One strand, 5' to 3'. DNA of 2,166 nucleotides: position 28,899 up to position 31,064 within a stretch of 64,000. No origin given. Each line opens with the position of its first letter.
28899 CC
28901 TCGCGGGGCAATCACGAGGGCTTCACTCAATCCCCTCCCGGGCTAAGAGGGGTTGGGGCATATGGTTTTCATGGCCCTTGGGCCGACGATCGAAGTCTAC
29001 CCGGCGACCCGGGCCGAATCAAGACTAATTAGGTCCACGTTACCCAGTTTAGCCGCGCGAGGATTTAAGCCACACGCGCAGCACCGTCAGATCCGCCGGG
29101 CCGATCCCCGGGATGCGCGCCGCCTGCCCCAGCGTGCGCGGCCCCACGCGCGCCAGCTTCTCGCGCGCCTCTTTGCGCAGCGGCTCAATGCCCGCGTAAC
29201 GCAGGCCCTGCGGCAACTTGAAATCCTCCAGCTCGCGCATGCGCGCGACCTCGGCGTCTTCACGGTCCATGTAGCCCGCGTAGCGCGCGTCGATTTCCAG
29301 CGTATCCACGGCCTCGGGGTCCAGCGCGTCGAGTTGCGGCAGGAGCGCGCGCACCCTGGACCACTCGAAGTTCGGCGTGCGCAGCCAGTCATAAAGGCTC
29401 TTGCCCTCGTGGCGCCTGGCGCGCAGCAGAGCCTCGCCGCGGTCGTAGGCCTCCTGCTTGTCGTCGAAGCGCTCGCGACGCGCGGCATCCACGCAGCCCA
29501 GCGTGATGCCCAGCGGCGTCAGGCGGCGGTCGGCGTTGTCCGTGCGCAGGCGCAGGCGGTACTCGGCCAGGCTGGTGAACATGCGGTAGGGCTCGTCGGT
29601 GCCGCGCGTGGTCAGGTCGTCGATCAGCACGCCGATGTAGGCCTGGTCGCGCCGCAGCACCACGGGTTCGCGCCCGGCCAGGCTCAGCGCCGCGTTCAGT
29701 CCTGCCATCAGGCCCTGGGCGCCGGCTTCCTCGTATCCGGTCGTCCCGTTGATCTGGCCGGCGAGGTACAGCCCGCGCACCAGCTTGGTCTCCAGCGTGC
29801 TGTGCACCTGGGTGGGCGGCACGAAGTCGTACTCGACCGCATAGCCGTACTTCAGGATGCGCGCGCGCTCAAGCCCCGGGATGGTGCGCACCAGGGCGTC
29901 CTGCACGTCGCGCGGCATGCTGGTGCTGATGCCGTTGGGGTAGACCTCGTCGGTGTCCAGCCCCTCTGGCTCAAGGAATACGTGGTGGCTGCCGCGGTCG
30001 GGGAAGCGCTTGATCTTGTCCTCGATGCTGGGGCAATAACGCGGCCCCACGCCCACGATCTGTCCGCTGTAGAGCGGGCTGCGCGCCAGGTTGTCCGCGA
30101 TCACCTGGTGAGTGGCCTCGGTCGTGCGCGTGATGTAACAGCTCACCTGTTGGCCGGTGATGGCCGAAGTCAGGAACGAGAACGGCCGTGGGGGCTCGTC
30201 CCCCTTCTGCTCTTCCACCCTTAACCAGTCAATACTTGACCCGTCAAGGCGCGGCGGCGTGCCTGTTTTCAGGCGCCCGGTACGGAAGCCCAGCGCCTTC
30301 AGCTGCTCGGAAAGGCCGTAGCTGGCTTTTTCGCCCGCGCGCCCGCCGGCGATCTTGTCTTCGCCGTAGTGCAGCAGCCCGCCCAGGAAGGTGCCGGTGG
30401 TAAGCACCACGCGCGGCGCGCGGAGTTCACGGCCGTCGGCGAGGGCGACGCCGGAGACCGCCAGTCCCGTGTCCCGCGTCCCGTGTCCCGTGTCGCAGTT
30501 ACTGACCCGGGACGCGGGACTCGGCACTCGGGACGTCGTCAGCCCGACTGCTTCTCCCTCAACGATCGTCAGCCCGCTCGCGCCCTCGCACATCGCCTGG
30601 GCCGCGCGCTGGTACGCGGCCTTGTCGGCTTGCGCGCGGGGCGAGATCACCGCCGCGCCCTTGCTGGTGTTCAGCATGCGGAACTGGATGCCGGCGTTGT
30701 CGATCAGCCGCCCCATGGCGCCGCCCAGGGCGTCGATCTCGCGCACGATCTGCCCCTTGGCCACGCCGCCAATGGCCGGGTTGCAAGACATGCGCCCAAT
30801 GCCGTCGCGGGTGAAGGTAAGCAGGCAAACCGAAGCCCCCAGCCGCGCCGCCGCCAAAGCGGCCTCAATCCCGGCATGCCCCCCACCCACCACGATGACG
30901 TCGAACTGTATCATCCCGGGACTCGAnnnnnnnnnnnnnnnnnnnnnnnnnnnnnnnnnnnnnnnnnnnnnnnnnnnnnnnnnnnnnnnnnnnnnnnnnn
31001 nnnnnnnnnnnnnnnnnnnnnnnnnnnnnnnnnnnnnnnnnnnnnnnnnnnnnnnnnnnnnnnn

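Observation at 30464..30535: Heptamer-array hairpin inserted in frame inside the conserved mnmG gene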

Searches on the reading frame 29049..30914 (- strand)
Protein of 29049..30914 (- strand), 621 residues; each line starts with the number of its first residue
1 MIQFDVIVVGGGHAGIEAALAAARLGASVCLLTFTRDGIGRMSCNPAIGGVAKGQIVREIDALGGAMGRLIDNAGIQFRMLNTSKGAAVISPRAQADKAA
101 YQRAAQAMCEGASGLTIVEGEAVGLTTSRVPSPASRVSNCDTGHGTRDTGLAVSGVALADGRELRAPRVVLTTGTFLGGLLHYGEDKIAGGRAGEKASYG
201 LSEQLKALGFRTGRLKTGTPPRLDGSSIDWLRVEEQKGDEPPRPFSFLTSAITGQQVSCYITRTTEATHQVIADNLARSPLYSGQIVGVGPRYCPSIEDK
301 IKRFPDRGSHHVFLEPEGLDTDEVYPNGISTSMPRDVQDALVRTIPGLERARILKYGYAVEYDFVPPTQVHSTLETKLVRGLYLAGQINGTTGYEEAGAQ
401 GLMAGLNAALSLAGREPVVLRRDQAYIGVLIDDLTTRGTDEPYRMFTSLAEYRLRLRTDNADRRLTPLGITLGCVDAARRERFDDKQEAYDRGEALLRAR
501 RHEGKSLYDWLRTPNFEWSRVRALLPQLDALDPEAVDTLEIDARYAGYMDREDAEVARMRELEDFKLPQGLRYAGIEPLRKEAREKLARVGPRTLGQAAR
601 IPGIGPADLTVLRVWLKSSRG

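Call 6: search_solved_structures(query=window:29049-30914:-, show_alignments=3)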
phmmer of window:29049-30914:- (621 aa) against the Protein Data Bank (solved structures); distinct sequences matched with E-value up to 0.001: 9.
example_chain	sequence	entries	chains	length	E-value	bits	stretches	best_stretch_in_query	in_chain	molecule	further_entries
3cp2_A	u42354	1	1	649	2.6e-178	597.5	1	4-618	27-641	tRNA uridine 5-carboxymethylaminomethyl modification enzyme gidA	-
9hip_C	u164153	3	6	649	2.6e-178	597.5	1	4-618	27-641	tRNA uridine 5-carboxymethylaminomethyl modification enzyme MnmG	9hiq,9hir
3ces_A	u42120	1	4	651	2.6e-178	597.4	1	4-618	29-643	tRNA uridine 5-carboxymethylaminomethyl modification enzyme gidA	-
2zxh_A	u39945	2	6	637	8.7e-176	589.1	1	3-616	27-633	tRNA uridine 5-carboxymethylaminomethyl modification enzyme mnmG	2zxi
3cp8_A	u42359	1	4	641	2.2e-175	587.8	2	3-476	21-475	tRNA uridine 5-carboxymethylaminomethyl modification enzyme gidA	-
8zu0_A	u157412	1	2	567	3.8e-166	557.3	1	4-559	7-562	tRNA uridine 5-carboxymethylaminomethyl modification enzyme MnmG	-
3g05_A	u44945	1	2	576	2.1e-162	544.9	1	4-498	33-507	tRNA uridine 5-carboxymethylaminomethyl modification enzyme mnmG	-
3g5q_A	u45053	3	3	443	1.5e-13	53.3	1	328-439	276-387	Methylenetetrahydrofolate--tRNA-(uracil-5-)-methyltransferase trmFO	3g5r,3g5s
2cul_A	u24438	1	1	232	3.4e-06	29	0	149-229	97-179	Glucose-inhibited division protein A-related protein, probable oxidoreductase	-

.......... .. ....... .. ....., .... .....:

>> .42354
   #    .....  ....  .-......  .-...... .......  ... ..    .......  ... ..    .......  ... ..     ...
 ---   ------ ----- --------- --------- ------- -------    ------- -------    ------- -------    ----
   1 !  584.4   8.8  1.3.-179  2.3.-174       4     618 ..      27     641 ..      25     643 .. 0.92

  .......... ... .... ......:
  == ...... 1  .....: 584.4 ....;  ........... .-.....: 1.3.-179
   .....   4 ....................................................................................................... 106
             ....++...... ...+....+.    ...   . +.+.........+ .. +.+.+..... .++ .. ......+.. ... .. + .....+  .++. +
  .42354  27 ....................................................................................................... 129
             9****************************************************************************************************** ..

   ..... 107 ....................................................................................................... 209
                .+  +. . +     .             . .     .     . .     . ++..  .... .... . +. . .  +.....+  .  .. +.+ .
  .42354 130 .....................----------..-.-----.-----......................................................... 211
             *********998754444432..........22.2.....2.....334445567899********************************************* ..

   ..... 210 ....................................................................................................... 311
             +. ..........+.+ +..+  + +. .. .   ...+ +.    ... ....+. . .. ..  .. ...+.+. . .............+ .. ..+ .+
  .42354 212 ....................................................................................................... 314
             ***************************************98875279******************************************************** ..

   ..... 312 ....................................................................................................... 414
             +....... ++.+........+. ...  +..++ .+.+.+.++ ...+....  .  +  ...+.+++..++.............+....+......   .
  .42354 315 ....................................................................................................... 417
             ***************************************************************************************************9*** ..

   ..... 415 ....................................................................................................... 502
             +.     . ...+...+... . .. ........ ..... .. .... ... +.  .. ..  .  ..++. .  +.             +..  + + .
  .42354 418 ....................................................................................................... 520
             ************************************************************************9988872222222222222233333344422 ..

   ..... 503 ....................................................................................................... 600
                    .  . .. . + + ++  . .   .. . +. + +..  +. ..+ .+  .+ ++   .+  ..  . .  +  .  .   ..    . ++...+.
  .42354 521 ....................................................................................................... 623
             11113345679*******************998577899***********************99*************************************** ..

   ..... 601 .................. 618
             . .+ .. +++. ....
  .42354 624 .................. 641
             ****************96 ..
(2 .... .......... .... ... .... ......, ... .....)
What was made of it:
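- Checked: The phmmer E-value against E. coli, Aquifex and Chlorobium structures is about 1e-178 (call 6). The alignment to E. coli MnmG has 21 extra residues exactly there (call 6).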

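Call 17: find_homologous_proteins(query=window:29049-30914:-, max_evalue=1e-100)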
Query window:29049-30914:- (621 aa): 8000 proteins with E <= 1e-100 among 8000 candidates; the best 120 are listed.
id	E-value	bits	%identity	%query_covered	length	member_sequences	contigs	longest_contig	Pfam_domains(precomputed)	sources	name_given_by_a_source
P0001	0.0e+0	1388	100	100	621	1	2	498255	PF21680.3,PF01134.29,PF13932.16,PF12831.14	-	-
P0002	0.0e+0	1290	93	100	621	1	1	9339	PF21680.3,PF01134.29,PF13932.16,PF12831.14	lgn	-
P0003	0.0e+0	1281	93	100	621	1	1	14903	PF21680.3,PF01134.29,PF13932.16,PF12831.14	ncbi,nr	ncbi:MAG: tRNA uridine 5-carboxymethylaminomethyl modification enzyme MnmG [Planctomycetes bacterium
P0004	0.0e+0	1203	87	100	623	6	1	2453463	PF07992.21,PF21680.3,PF01134.29,PF13932.16,PF12831.14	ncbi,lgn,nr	ncbi:MAG: tRNA uridine-5-carboxymethylaminomethyl(34) synthesis enzyme MnmG [Planctomycetota bacteri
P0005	0.0e+0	1120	81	100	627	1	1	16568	PF07992.21,PF21680.3,PF01134.29,PF13932.16,PF12831.14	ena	-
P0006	0.0e+0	1110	80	100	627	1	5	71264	PF21680.3,PF01134.29,PF13932.16,PF12831.14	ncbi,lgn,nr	ncbi:MAG: tRNA uridine-5-carboxymethylaminomethyl(34) synthesis enzyme MnmG [Planctomycetes bacteriu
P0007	0.0e+0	1105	81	100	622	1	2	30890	PF07992.21,PF21680.3,PF01134.29,PF13932.16,PF12831.14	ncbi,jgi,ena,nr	ncbi:MAG: tRNA uridine-5-carboxymethylaminomethyl(34) synthesis enzyme MnmG [Planctomycetes bacteriu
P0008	0.0e+0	1092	79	100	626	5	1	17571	PF21680.3,PF01134.29,PF13932.16,PF12831.14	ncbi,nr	ncbi:MAG: tRNA uridine-5-carboxymethylaminomethyl(34) synthesis enzyme MnmG [Planctomycetes bacteriu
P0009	0.0e+0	1085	80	100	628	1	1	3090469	PF21680.3,PF01134.29,PF13932.16,PF12831.14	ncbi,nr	ncbi:MAG: tRNA uridine-5-carboxymethylaminomethyl(34) synthesis enzyme MnmG [Planctomycetes bacteriu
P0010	0.0e+0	1079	79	100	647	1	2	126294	PF21680.3,PF01134.29,PF13932.16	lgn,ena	-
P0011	0.0e+0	1079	79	100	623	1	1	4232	PF21680.3,PF01134.29,PF13932.16,PF12831.14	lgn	-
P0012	0.0e+0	1073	78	100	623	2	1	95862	PF07992.21,PF21680.3,PF01134.29,PF13932.16,PF12831.14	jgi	jgi:tRNA uridine 5-carboxymethylaminomethyl modification enzyme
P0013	0.0e+0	1055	79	100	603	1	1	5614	PF21680.3,PF01134.29,PF13932.16,PF12831.14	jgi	jgi:tRNA uridine 5-carboxymethylaminomethyl modification enzyme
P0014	0.0e+0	1051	79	100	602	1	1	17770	PF21680.3,PF01134.29,PF13932.16,PF12831.14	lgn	-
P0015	0.0e+0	1046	78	100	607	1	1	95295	PF21680.3,PF01134.29,PF13932.16,PF12831.14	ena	-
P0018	7.9e-298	1007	76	100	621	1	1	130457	PF07992.21,PF21680.3,PF01134.29,PF13932.16,PF12831.14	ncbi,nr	ncbi:MAG: tRNA uridine-5-carboxymethylaminomethyl(34) synthesis enzyme MnmG [Planctomycetes bacteriu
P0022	2.2e-293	992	76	99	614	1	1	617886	PF21680.3,PF01134.29,PF13932.16,PF12831.14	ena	-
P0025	2.8e-290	982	72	100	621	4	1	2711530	PF07992.21,PF21680.3,PF01134.29,PF13932.16,PF12831.14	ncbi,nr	ncbi:MAG: tRNA uridine-5-carboxymethylaminomethyl(34) synthesis enzyme MnmG [Planctomycetes bacteriu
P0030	3.4e-284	962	72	100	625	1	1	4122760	PF21680.3,PF01134.29,PF13932.16,PF12831.14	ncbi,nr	ncbi:MAG: tRNA uridine-5-carboxymethylaminomethyl(34) synthesis enzyme MnmG [Planctomycetes bacteriu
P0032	8.4e-282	954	72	100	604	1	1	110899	PF07992.21,PF21680.3,PF01134.29,PF13932.16,PF12831.14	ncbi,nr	ncbi:MAG: tRNA uridine-5-carboxymethylaminomethyl(34) synthesis enzyme MnmG [Planctomycetes bacteriu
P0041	7.2e-275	931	69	100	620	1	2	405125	PF07992.21,PF21680.3,PF01134.29,PF13932.16,PF12831.14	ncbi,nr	ncbi:MAG: tRNA uridine-5-carboxymethylaminomethyl(34) synthesis enzyme MnmG [Planctomycetes bacteriu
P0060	2.5e-216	738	56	99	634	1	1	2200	PF21680.3,PF01134.29,PF13932.16,PF12831.14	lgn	-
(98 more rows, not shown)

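Call 18: find_related_loci(query=window:29049-30914:-, collection=genome_contigs, flank=3000)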
Query window:29049-30914:- (621 aa) in genome_contigs; peptide patterns used: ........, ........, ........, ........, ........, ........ (x = any residue, [..] = any of these).
97 stretches matched a pattern; 49 encode a relative of the query (tblastn E <= 1e-3); 49 distinct loci.
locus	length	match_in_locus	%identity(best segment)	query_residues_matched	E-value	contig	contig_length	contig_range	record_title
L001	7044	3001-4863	93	1-621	0e+0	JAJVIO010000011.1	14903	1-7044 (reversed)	MAG: Planctomycetota bacterium isolate Bin_90R c_000000008433, whole genome shotgun sequence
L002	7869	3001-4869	87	1-621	0e+0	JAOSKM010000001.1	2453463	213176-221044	MAG: Planctomycetota bacterium isolate FR_29 FR-Planctomycetota-1_s1, whole genome shotgun sequence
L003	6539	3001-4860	80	1-620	0e+0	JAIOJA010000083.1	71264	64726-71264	MAG: Planctomycetota bacterium isolate MAG_44 contig_307816, whole genome shotgun sequence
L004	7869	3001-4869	79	1-621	0e+0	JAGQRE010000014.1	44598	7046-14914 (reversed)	MAG: Planctomycetota bacterium isolate HKST-UBA84 NODE_14_length_44598_cov_9.296377, whole genome shotgun sequence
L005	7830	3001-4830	75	4-618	0e+0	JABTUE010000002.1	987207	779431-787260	MAG: Planctomycetota bacterium isolate H3_PLA7 seq002, whole genome shotgun sequence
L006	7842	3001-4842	81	3-621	0e+0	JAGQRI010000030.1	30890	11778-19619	MAG: Planctomycetota bacterium isolate HKST-UBA88 2015-01-06_1_(paired)_contig_15393, whole genome shotgun sequence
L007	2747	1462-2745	76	3-430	0e+0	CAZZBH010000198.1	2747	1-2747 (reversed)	MAG TPA_asm: uncultured Planctomycetaceae bacterium isolate SRP193661_co2_81 genome assembly, contig: NODE_32345_length_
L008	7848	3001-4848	52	1-621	0e+0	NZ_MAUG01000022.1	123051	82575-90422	Ensifer adhaerens strain M78 M78_scaffold22, whole genome shotgun sequence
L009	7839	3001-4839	54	4-617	0e+0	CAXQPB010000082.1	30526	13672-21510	MAG: Nitrosopumilus sp. isolate 3um_A1Z0725_1.78 genome assembly, contig: k127_801442, whole genome shotgun sequence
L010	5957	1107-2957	49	2-620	0e+0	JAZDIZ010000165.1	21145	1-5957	MAG: Pseudomonadota bacterium isolate MEGAHIT-group-0.441 k141_17891513, whole genome shotgun sequence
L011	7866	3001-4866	51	3-620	0e+0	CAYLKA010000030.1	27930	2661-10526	MAG TPA_asm: uncultured Gammaproteobacteria bacterium isolate SRP092796_co5_405 genome assembly, contig: NODE_1666_lengt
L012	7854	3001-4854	47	4-616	0e+0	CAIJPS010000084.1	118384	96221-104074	MAG: uncultured Chlorobiaceae bacterium isolate Ki1-2-2m_bin-006 genome assembly, contig: bin-006:084/109, whole genome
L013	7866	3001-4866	50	3-617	0e+0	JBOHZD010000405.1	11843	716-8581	MAG: Woeseiaceae bacterium isolate M3-S_metawrap_bin.287 k127_219725, whole genome shotgun sequence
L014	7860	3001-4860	46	2-616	0e+0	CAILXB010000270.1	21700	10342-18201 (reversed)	MAG: uncultured Chlorobiaceae bacterium isolate LJ_bin-2526 genome assembly, contig: bin-2526:270/329, whole genome shot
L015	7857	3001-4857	49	3-621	0e+0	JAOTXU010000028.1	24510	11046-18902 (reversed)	MAG: Gammaproteobacteria bacterium isolate 21_Jan_SF_Bin23 21_Jan_SF_Bin23_scaffold_33_c2, whole genome shotgun sequence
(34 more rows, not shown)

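Call 32: find_encoding_contigs(protein=P0018, flank=10000, max_places=2)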
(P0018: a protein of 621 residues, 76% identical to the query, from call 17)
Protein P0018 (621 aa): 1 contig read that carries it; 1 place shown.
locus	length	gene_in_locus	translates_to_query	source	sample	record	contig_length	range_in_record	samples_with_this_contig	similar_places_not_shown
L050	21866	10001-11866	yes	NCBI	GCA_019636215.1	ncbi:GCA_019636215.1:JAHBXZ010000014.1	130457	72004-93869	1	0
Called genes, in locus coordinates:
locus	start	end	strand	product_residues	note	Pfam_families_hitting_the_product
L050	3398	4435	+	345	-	PF08240:ADH_N, PF00107:ADH_zinc_N, PF13602:ADH_zinc_N_2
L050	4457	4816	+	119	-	-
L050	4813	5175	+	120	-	PF00903:Glyoxalase (weak)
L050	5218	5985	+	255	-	PF00378:ECH_1, PF16113:ECH_2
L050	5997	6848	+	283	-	PF01210:NAD_Gly3P_dh_N (weak), PF02737:3HCDH_N, PF03446:NAD_binding_2 (faint), PF00725:3HCDH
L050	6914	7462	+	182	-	-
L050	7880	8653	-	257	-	PF02475:TRM5-TYW2_MTfase (weak), PF13489:Methyltransf_23 (weak), PF13847:Methyltransf_31, PF08241:Methyltransf_11, PF08242:Methyltransf_12, PF09445:Methyltransf_15 (weak), PF13649:Methyltransf_25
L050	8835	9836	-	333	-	PF03099:BPL_LplA_LipB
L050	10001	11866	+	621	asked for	PF01134:GIDA, PF07992:Pyr_redox_2 (weak), PF12831:FAD_oxidored, PF21680:GIDA_C_1st (weak), PF13932:SAM_GIDA_C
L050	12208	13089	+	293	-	PF08448:PAS_4 (faint), PF08447:PAS_3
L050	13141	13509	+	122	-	PF08447:PAS_3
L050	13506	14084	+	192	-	PF00258:Flavodoxin_1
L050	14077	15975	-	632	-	PF00009:GTP_EFTU (weak), PF01926:MMR_HSR1, PF04548:AIG1 (weak), PF00350:Dynamin_N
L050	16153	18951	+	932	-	PF07691:PA14 (weak), PF01833:TIG (weak), PF07691:PA14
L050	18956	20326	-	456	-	PF00072:Response_reg, PF00158:Sigma54_activat, PF14532:Sigma54_activ_2, PF07728:AAA_5 (weak), PF25601:AAA_lid_14, PF02954:HTH_8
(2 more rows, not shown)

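Call 33: find_encoding_contigs(protein=P0022, flank=10000, max_places=2)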
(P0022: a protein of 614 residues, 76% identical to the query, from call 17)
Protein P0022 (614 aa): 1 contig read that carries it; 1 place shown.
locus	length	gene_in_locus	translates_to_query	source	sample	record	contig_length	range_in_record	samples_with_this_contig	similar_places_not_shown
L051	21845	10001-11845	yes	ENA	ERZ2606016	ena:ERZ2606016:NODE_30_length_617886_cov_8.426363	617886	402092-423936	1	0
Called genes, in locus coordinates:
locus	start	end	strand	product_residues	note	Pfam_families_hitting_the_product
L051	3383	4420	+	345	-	PF08240:ADH_N, PF00107:ADH_zinc_N, PF13602:ADH_zinc_N_2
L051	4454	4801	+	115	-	-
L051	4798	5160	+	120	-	PF00903:Glyoxalase (weak)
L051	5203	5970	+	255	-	PF00378:ECH_1, PF16113:ECH_2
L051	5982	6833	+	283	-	PF01210:NAD_Gly3P_dh_N (weak), PF02737:3HCDH_N, PF03446:NAD_binding_2 (weak), PF00725:3HCDH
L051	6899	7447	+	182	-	-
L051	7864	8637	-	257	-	PF02475:TRM5-TYW2_MTfase (weak), PF13489:Methyltransf_23 (weak), PF13847:Methyltransf_31, PF08241:Methyltransf_11, PF08242:Methyltransf_12, PF09445:Methyltransf_15 (weak), PF13649:Methyltransf_25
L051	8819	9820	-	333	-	PF03099:BPL_LplA_LipB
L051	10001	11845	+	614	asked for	PF01134:GIDA, PF12831:FAD_oxidored (weak), PF21680:GIDA_C_1st (weak), PF13932:SAM_GIDA_C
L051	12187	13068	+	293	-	PF08447:PAS_3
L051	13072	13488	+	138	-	PF08447:PAS_3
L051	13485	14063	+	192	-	PF00258:Flavodoxin_1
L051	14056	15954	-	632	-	PF00009:GTP_EFTU (weak), PF01926:MMR_HSR1, PF04548:AIG1 (weak), PF00350:Dynamin_N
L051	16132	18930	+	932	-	PF07691:PA14 (weak), PF01833:TIG, PF07691:PA14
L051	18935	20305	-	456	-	PF00072:Response_reg, PF00158:Sigma54_activat, PF14532:Sigma54_activ_2, PF07728:AAA_5 (weak), PF25601:AAA_lid_14, PF02954:HTH_8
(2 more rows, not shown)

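Call 37: find_encoding_contigs(protein=P0011, flank=10000, max_places=2)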
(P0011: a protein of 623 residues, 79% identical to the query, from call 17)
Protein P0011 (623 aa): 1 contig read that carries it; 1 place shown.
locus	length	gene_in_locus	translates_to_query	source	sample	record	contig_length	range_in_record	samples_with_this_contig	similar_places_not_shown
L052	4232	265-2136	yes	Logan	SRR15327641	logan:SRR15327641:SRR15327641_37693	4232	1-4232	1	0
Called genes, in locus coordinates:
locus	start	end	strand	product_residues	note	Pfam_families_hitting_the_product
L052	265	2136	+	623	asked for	PF01134:GIDA, PF12831:FAD_oxidored (weak), PF21680:GIDA_C_1st (weak), PF13932:SAM_GIDA_C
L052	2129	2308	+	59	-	PF14255:Zn_ribbon_21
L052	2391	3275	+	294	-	PF08448:PAS_4 (weak), PF13426:PAS_9 (faint), PF08447:PAS_3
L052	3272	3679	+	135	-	PF08447:PAS_3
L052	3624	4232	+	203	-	?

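Call 38: find_encoding_contigs(protein=P0014, flank=10000, max_places=2)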
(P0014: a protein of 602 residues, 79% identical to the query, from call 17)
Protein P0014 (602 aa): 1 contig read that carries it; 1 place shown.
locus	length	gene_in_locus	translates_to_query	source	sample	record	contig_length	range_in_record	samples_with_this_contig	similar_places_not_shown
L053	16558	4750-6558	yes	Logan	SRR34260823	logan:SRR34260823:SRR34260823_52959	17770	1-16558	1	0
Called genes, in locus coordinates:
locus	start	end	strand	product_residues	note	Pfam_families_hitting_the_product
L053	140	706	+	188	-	-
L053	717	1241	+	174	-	-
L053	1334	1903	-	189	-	PF00578:AhpC-TSA, PF08534:Redoxin, PF13905:Thioredoxin_8 (weak)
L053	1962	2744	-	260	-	PF05175:MTS (weak), PF13489:Methyltransf_23 (weak), PF13847:Methyltransf_31, PF08241:Methyltransf_11, PF08242:Methyltransf_12, PF13649:Methyltransf_25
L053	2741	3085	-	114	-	PF12680:SnoaL_2 (weak)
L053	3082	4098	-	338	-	PF03099:BPL_LplA_LipB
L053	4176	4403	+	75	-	PF09720:Unstab_antitox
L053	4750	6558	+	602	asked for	PF01134:GIDA, PF12831:FAD_oxidored, PF21680:GIDA_C_1st (weak), PF13932:SAM_GIDA_C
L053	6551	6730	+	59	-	PF14255:Zn_ribbon_21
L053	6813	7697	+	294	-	PF08448:PAS_4 (weak), PF13426:PAS_9 (faint), PF08447:PAS_3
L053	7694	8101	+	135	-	PF08447:PAS_3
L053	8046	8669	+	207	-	PF00258:Flavodoxin_1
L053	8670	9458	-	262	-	PF00132:Hexapep (weak), PF25084:LbH_EIF2B (faint), PF25087:GMPPB_C (weak), PF00132:Hexapep, PF13720:Acetyltransf_11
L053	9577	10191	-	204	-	-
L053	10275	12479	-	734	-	PF25216:Volactin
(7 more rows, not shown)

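Call 42: find_related_loci(query=window:29049-30914:-, collection=metagenome_contigs, flank=10000)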
Query window:29049-30914:- (621 aa) in metagenome_contigs; peptide patterns used: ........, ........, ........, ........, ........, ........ (x = any residue, [..] = any of these).
117 stretches matched a pattern; 39 encode a relative of the query (tblastn E <= 1e-3); 39 distinct loci.
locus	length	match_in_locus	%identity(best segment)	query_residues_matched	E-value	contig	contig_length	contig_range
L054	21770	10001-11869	87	1-621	0e+0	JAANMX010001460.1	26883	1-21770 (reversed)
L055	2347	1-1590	79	87-621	0e+0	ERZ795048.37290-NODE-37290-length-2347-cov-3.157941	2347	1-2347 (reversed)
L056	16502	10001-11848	51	3-620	0e+0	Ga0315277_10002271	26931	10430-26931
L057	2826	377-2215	48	1-621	0e+0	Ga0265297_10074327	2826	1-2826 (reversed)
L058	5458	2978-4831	48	2-621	0e+0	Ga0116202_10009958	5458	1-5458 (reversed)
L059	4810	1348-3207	52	3-618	0e+0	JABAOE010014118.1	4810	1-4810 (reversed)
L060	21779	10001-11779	51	6-617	0e+0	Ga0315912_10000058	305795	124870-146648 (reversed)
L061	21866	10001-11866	52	3-620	0e+0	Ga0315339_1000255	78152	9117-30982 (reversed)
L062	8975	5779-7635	49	3-621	0e+0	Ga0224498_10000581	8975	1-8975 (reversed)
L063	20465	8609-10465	49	3-621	0e+0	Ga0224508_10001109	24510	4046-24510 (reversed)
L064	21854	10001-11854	47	4-616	1e-180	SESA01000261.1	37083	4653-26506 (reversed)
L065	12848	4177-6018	49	3-618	2e-180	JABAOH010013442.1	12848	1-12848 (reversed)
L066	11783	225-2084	46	2-616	4e-180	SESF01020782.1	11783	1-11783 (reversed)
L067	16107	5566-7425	46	2-616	4e-180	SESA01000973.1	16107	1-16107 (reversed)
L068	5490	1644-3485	49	3-618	0e+0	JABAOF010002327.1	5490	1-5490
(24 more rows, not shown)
